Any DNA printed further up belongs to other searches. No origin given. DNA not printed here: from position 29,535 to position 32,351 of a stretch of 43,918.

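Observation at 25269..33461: Eight-kb operon couples an archaeal-type GAPDH and KorAB to a copper ATPase under one dyad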

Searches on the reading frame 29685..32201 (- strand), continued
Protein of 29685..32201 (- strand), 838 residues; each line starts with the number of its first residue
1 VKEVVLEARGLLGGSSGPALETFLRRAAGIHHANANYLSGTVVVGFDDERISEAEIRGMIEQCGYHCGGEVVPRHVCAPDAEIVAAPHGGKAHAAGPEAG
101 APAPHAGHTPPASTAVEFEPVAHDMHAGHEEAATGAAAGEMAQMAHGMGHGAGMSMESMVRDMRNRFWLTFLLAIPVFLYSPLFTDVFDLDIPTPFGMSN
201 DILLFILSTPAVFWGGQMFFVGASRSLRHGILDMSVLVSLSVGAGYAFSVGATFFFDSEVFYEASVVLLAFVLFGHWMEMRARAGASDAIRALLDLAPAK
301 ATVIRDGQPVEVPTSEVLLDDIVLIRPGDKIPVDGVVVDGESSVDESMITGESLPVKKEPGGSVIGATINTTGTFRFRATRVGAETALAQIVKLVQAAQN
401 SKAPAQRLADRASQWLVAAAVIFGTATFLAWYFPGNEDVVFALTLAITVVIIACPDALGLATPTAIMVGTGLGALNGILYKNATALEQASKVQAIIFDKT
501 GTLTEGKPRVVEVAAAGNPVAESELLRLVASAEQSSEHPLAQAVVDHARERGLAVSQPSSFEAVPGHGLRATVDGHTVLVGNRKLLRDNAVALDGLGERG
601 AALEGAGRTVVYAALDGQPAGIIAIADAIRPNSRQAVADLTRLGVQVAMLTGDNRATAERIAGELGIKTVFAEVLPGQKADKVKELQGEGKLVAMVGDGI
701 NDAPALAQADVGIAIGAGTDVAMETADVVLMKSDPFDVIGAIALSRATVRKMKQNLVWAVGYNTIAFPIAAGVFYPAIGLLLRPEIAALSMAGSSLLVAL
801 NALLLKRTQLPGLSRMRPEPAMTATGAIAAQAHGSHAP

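Call 58: search_dna_similar(query=window:29685-32201:-, collection=plasmids, mode=protein, max_evalue=1e-180, max_rows=60)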
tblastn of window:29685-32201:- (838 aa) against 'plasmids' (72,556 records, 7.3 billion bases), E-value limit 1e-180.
Records with a match: 84; places in all: 86; records where one place covers at least 80% of the query: 1.
Best place of each record, by identity: 60-80% 66; <60% 18.
By first word of the organism name: Rhodococcus 29; Deinococcus 12; Streptomyces 5; Ralstonia 3; Mycolicibacterium 3; Roseovarius 2; Paracoccus 2; Sulfitobacter 2; Variovorax 2; Croceicoccus 2; and 20 more.
By predicted mobility (MOB-suite, as given by PLSDB): non-mobilizable 39; mobilizable 28; conjugative 17.
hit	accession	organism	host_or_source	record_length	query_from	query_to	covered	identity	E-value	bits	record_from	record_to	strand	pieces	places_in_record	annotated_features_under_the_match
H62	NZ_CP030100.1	Roseovarius sp. AK1035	cell culture,culture of Roseovarius sp. ...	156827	160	813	78%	64.8%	0e+0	751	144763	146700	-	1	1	heavy metal translocating P-type ATPase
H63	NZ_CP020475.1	Roseovarius mucosus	Skeletonema marinoi strain RO5AC,Cell ...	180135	160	813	78%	64.8%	0e+0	751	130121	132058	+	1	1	heavy metal translocating P-type ATPase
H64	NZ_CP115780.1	Paracoccus aerodenitrificans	cell culture,sediment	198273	160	813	78%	64.7%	0e+0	750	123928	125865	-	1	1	heavy metal translocating P-type ATPase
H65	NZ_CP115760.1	Paracoccus sp. SCSIO 75233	cell culture,sediment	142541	160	813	78%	64.7%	0e+0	749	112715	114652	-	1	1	heavy metal translocating P-type ATPase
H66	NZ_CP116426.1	Sulfitobacter faviae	Hexacorallia,culture,Cold water coral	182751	160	815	78%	64.3%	0e+0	751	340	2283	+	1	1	heavy metal translocating P-type ATPase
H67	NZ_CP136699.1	Sulfitobacter dubius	Macrocystis pyrifera gametophyte,Whole ...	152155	160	815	78%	64.2%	0e+0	750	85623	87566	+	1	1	heavy metal translocating P-type ATPase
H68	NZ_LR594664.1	Variovorax sp. RA8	Riverbed sediment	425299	161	820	79%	63.5%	0e+0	743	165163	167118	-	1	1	heavy metal translocating P-type ATPase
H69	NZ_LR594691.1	Variovorax sp. WDL1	linuron-contaminated soil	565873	161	820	79%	63.5%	0e+0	743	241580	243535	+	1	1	heavy metal translocating P-type ATPase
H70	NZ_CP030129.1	Indioceanicola profundi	sediment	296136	160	819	79%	63.0%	0e+0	731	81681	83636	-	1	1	none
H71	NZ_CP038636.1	Cupriavidus oxalaticus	whole organism,sewage sludge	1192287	160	818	79%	63.1%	0e+0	752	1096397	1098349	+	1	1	none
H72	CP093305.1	Ralstonia insidiosa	-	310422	161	815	78%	62.9%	0e+0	734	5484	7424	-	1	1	heavy metal translocating P-type ATPase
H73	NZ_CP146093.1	Ralstonia sp. RRA.1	pure culture,Cupriavidus necator ...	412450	161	815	78%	62.9%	0e+0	734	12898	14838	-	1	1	heavy metal translocating P-type ATPase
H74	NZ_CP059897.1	Ciceribacter thiooxidans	mixed culture,soil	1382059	160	813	78%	63.0%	0e+0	728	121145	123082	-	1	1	none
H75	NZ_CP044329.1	Methylocystis rosea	-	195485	161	815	78%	62.7%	0e+0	743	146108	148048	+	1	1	heavy metal translocating P-type ATPase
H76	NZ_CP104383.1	Ralstonia pickettii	cell culture,aquaculture water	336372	161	815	78%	62.7%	0e+0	734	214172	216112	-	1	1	heavy metal translocating P-type ATPase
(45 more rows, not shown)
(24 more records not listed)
